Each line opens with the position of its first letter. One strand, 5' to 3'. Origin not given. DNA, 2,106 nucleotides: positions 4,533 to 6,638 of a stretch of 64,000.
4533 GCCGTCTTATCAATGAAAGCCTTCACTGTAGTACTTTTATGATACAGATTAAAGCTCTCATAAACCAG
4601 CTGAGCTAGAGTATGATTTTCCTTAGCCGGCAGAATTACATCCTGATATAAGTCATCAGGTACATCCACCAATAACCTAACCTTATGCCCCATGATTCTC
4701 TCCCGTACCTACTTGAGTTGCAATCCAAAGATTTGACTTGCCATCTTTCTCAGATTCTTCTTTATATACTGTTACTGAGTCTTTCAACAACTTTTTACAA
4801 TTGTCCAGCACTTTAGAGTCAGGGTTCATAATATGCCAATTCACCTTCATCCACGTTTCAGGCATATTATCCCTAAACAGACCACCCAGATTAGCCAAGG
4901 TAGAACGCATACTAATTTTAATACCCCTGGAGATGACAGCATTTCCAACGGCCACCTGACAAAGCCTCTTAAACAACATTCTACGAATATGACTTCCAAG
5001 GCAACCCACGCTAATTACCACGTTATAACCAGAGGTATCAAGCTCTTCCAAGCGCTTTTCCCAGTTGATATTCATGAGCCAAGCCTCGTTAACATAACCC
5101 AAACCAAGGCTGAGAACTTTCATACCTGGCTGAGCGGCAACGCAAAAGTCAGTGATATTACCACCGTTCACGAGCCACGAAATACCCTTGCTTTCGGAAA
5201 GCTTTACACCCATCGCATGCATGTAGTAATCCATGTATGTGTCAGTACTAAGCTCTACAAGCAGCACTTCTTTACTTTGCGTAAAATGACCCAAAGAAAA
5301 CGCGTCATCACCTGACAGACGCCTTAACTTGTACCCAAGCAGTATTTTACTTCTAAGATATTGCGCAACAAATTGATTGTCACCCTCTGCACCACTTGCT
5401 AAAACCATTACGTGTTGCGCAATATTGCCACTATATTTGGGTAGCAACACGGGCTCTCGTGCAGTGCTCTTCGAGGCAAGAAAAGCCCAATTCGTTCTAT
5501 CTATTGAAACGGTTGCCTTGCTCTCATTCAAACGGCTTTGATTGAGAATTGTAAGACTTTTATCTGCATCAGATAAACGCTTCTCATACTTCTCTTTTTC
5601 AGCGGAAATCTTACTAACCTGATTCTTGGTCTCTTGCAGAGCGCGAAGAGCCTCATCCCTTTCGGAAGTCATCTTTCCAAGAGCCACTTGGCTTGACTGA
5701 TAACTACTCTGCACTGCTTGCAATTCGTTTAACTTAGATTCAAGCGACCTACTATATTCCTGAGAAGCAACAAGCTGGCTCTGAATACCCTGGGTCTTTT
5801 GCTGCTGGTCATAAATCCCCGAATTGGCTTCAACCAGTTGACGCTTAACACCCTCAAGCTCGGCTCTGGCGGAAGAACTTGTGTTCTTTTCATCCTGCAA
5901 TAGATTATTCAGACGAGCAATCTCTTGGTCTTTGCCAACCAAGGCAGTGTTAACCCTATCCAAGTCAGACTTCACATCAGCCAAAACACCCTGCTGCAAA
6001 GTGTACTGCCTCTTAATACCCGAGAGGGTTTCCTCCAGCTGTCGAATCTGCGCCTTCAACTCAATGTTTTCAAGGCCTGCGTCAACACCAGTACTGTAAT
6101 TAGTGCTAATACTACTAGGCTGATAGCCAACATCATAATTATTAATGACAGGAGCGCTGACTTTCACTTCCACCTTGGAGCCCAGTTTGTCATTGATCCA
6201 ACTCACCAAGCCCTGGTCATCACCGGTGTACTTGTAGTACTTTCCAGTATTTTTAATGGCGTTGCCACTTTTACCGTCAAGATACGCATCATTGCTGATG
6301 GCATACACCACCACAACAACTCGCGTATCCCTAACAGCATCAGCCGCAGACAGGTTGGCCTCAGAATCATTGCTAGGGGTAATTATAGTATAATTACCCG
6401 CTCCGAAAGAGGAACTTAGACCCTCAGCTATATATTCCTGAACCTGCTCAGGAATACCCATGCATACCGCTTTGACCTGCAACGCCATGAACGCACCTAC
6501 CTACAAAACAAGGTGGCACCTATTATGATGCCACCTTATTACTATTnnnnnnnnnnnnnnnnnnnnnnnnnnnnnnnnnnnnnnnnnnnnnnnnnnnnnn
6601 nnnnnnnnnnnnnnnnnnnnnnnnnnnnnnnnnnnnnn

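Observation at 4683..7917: Actin-like ParM/Alp ATPase with an atypical 601-aa coiled-coil partner and upstream direct repeats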

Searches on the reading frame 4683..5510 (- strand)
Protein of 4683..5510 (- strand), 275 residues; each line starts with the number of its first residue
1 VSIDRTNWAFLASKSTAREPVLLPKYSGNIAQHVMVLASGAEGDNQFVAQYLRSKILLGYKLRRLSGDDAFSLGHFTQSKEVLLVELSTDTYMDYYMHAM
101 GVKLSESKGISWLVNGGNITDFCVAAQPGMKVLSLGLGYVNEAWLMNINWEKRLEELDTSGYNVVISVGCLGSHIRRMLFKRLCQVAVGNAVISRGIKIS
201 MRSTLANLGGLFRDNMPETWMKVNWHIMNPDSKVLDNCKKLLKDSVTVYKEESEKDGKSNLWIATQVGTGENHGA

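Call 25: search_solved_structures(query=A2, max_evalue=10, show_alignments=2)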
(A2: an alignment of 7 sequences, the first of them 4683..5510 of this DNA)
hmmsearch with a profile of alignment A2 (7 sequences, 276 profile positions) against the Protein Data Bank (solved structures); distinct sequences matched with E-value up to 10: 2.
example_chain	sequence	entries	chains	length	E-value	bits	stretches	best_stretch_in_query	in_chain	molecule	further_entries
2l8b_A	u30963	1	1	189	0.14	14.8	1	176-217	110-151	Protein traI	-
9f0z_H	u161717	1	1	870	1.2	11.7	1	176-217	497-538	Multifunctional conjugation protein TraI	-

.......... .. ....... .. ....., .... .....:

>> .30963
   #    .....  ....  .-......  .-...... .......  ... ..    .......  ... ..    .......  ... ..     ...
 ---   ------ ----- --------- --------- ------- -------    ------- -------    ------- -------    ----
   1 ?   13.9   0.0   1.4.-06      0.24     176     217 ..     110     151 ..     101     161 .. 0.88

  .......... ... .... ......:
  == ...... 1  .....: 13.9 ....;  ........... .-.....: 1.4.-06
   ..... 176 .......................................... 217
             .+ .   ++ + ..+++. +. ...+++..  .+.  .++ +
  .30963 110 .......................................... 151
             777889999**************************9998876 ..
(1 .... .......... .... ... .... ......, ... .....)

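Call 34: predict_structure(alignment_id=A2)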
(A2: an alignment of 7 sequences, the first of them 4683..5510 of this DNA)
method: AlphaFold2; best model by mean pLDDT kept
length: 275 residues; sequences in the alignment: 7
mean_pLDDT: 69.6   pTM: 0.74
mean pLDDT of the five models: 69.6, 54.6, 52.2, 51.6, 47.4
residues with pLDDT >= 90: 12; 70-90: 131; 50-70: 117; < 50: 15
segments of 3 or more residues with pLDDT < 50: 216-222, 269-275
pLDDT, mean of each block of 10 residues (from residue 1): 66 64 66 87 76 68 56 73 82 74 74 86 83 72 80 89 89 81 82 67 64 50 54 59 53 53 51 34
secondary structure, 60 per line:
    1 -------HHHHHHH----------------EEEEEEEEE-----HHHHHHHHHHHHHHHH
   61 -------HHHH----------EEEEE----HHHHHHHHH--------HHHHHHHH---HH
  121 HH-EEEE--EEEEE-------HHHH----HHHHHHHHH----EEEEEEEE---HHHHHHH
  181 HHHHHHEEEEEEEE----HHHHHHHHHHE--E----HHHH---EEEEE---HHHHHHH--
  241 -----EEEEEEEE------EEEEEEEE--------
elements in order: H8-14 E31-39 H45-60 H68-71 E82-86 H91-99 H108-115 H119-122 E124-127 E130-134 H142-145 H150-158 E163-170 H174-186 E187-194 H199-208 H217-220 E224-228 H232-238 E246-253 E260-267

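Call 110: find_related_loci(query=A2, collection=genome_contigs, flank=8000)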
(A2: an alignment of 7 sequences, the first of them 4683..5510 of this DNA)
Query A2 (275 aa) in genome_contigs; peptide patterns used: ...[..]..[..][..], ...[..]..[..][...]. (x = any residue, [..] = any of these).
89 stretches matched a pattern, but none encodes a relative of the query by tblastn (E <= 1e-3).

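Call 111: find_related_loci(query=A2, collection=viral_contigs, flank=8000)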
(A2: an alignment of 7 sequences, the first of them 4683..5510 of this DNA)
Query A2 (275 aa) in viral_contigs; peptide patterns used: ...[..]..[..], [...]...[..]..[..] (x = any residue, [..] = any of these).
82 stretches matched a pattern, but none encodes a relative of the query by tblastn (E <= 1e-3).

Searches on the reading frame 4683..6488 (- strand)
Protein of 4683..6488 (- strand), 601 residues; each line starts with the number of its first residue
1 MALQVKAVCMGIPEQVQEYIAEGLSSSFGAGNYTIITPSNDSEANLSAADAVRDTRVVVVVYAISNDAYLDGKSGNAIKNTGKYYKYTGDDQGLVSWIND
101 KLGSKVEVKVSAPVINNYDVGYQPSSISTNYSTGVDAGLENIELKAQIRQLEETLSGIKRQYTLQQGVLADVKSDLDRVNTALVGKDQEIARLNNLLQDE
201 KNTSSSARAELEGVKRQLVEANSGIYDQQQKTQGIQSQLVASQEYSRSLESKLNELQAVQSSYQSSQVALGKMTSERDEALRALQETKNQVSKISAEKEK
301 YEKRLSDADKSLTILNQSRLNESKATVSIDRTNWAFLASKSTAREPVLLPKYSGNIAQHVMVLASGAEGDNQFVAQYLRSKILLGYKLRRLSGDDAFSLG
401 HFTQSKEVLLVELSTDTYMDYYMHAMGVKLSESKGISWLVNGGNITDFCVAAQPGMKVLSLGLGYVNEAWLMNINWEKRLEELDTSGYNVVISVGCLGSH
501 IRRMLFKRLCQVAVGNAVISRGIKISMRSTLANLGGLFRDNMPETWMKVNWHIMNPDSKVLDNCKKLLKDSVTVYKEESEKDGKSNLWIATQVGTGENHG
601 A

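Call 6: search_protein_families(library=pfam, proteins=[window:4683-6488:-], max_evalue=0.1)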
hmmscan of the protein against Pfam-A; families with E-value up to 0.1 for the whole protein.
window:4683-6488:- (601 aa): 3 families
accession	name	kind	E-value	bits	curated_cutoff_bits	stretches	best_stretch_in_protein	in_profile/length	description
PF16515.11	HIP1_clath_bdg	-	0.024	15.5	28.8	1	142-214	23-92/99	Clathrin-binding domain of Huntingtin-interacting protein 1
PF06160.17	EzrA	-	0.032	13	39.6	1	150-310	249-407/557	Septation ring formation regulator, EzrA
PF14197.11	Cep57_CLD_2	-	0.049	14.2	27.1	0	254-303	10-59/67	Centrosome localisation domain of PPC89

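Call 7: search_protein_families(library=phrogs, proteins=[window:4683-6488:-], max_evalue=0.01)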
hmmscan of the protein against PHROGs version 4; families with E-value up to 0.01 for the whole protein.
window:4683-6488:- (601 aa): 1 family
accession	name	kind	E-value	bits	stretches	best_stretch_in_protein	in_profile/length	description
phrog_4876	-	unknown function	0.0003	21.5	1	141-199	144-202/226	-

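Call 14: search_protein_families(library=ncbifam, proteins=[window:4683-6488:-], max_evalue=0.1)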
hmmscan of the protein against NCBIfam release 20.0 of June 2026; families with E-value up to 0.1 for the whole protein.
window:4683-6488:- (601 aa): 13 families
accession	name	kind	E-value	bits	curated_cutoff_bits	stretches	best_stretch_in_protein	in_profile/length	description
TIGR02169.1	SMC_prok_A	equivalog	5.4e-07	27.7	729.4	1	143-326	714-899/1165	chromosome segregation protein SMC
TIGR02168.1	SMC_prok_B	equivalog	2e-06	25.8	567.35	1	143-321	676-851/1181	chromosome segregation protein SMC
NF045487.1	ASRP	equivalog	0.00025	19.8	300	1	143-261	160-273/593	archaea-specific SMC-related protein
TIGR04523.1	Mplasa_alph_rch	subfamily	0.0016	16.4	270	1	140-324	226-405/745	helix-rich protein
TIGR04320.1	Surf_Exclu_PgrA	domain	0.0043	16.4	70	0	227-322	253-355/360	SEC10/PgrA surface exclusion domain-containing protein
NF008438.0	PRK11281.1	equivalog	0.0057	14.4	991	1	144-328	78-263/1113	mechanosensitive channel MscK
NF038350.1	taxis_HmpF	equivalog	0.011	14.1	200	1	146-293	211-359/553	pilus motility taxis protein HmpF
TIGR02338.1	gimC_beta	equivalog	0.016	15.2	73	1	276-317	4-45/110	prefoldin subunit beta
NF041035.1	Rad50_Halo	equivalog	0.016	13.6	1000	1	142-310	282-447/883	DNA double-strand break repair ATPase Rad50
NF009885.0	PRK13344.1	equivalog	0.025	14.5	152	1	256-306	20-68/132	transcriptional regulator Spx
TIGR01843.1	type_I_hlyD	subfamily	0.043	12.8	208.65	1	138-327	73-254/422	HlyD family type I secretion periplasmic adaptor subunit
NF045780.1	TrlF_fam_ATP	equivalog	0.073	11.7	350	0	145-317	469-708/944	TrlF family AAA-like ATPase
NF003034.1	PRK03918.1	equivalog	0.091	10.7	700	0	144-318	191-360/878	DNA double-strand break repair ATPase Rad50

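Call 19: find_homologous_proteins(query=window:4683-6488:-, max_evalue=0.001)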
Query window:4683-6488:- (601 aa): 63 proteins with E <= 0.001 among 8000 candidates.
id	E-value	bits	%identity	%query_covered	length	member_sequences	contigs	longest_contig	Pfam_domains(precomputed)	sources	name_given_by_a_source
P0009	0.0e+0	1304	100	100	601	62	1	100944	-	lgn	-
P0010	3.8e-186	638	50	100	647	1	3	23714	-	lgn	-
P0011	9.7e-185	633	50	100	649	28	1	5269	-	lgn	-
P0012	2.5e-184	632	49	100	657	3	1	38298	-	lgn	-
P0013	2.9e-184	632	50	100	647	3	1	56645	PF24161.2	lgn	-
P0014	1.0e-183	630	52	80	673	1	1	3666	-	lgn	-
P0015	2.1e-183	629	52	80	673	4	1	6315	-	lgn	-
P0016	1.2e-182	627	47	100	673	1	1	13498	-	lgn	-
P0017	2.3e-181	622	47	100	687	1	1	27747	-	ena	-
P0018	4.0e-181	621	50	100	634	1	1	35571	-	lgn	-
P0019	4.8e-180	618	50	80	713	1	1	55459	-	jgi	jgi:hypothetical protein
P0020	5.0e-180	618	52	78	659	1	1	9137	PF27605.1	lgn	-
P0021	2.0e-179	616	50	100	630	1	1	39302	-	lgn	-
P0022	3.5e-179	615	48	100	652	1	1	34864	-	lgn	-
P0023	9.3e-179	614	47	100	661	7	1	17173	-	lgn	-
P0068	1.3e-114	402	38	100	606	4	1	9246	PF19220.7,PF24161.2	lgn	-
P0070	1.5e-81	293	43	60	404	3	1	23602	-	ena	-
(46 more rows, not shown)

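Call 50: find_encoding_contigs(protein=P0068, flank=10000, max_places=2)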
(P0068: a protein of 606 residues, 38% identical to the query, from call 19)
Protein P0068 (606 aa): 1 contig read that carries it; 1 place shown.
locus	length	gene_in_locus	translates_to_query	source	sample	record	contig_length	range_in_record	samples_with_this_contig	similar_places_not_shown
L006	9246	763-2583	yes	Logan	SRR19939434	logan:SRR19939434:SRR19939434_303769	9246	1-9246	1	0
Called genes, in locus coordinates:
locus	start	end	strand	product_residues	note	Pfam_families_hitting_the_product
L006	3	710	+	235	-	?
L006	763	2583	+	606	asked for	PF19220:Rod_CreS (faint), PF24161:CCDC39 (faint)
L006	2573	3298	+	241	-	-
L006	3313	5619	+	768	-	-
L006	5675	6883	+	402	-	PF01555:N6_N4_Mtase (weak)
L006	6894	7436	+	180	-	PF00293:NUDIX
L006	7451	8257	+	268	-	PF16697:Yop-YscD_cpl, PF00498:FHA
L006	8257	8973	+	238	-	PF00481:PP2C, PF13672:PP2C_2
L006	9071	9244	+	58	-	?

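Call 51: find_encoding_contigs(protein=P0070, flank=10000, max_places=2)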
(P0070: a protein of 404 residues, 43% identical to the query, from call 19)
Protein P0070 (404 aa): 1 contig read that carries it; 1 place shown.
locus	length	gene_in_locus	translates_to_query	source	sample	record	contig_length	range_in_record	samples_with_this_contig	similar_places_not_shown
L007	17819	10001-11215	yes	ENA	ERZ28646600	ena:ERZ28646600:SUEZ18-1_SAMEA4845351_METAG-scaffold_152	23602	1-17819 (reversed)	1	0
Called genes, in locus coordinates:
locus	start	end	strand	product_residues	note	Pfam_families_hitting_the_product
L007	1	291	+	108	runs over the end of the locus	-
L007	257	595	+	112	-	-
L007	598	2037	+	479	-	-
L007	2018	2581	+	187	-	-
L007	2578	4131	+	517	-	PF00580:UvrD-helicase, PF13361:UvrD_C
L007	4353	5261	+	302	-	-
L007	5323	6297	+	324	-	-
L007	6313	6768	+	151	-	-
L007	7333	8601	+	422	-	-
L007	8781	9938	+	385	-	PF14450:FtsA (weak), PF21522:MreB-like_C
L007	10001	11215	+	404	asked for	-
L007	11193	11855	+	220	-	-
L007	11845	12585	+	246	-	-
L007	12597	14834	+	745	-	-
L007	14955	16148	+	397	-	PF01555:N6_N4_Mtase (weak)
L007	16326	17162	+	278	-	PF16697:Yop-YscD_cpl (weak), PF00498:FHA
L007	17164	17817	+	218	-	?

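Call 106: search_protein_families(library=padloc, proteins=[window:4683-6488:-], max_evalue=0.01)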
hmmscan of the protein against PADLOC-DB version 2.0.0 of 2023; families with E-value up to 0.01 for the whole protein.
window:4683-6488:- (601 aa): 11 families
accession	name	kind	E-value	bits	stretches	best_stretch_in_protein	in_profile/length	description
PDLC03868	LmuB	-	9e-06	22.3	1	136-312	301-475/1035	-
PDLC03859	LmuB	-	3.9e-05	21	1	145-337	345-503/611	-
PDLC00553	JetC2|JetC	-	0.0003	16.8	1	142-350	319-522/1361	DUF3584 domain; MukB-like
PDLC00550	JetC2|JetC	-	0.00064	15.5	1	143-311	746-918/1355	DUF3584 domain; MukB-like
PDLC00581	JetC3|JetC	-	0.00082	15.3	1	140-313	741-907/1473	DUF3584 domain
PDLC00254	LmuB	-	0.0013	15.5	1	142-325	185-377/563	AAA ATPase domain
PDLC00516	JetC1|JetC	-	0.0021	14.2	1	169-316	223-373/1098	DUF3584 domain; MukB-like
PDLC03865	LmuB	-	0.0032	13.7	1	142-322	286-464/1007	-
PDLC00551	JetC2|JetC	-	0.0033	13.3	1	143-322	752-928/1365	DUF3584 domain; MukB-like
PDLC00582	JetC3|JetC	-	0.0053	12.6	1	143-330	788-974/1472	DUF3584 domain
PDLC00580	JetC3|JetC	-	0.0084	12.4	0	158-319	254-419/1068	DUF3584 domain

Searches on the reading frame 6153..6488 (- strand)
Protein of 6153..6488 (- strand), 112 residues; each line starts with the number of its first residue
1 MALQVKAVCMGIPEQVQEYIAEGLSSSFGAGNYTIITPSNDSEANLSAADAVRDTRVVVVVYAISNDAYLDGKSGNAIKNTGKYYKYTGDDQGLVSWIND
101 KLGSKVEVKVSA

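Call 54: search_protein_families(library=pfam, proteins=[window:6153-6488:-], max_evalue=10)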
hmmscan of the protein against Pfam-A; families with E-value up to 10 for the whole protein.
seq(112 aa): 2 families
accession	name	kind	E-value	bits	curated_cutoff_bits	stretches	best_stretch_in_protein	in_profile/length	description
PF20402.4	DUF6692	-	0.1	13.1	24.2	1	31-96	50-114/162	Domain of unknown function (DUF6692)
PF14065.11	Pvc16_N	-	0.21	11.7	27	1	9-70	3-56/180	Pvc16 N-terminal domain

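Call 105: search_solved_structures(query=A7, max_evalue=10, show_alignments=1)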
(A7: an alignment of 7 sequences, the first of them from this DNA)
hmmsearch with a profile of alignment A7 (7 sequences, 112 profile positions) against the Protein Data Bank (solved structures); distinct sequences matched with E-value up to 10: 0.
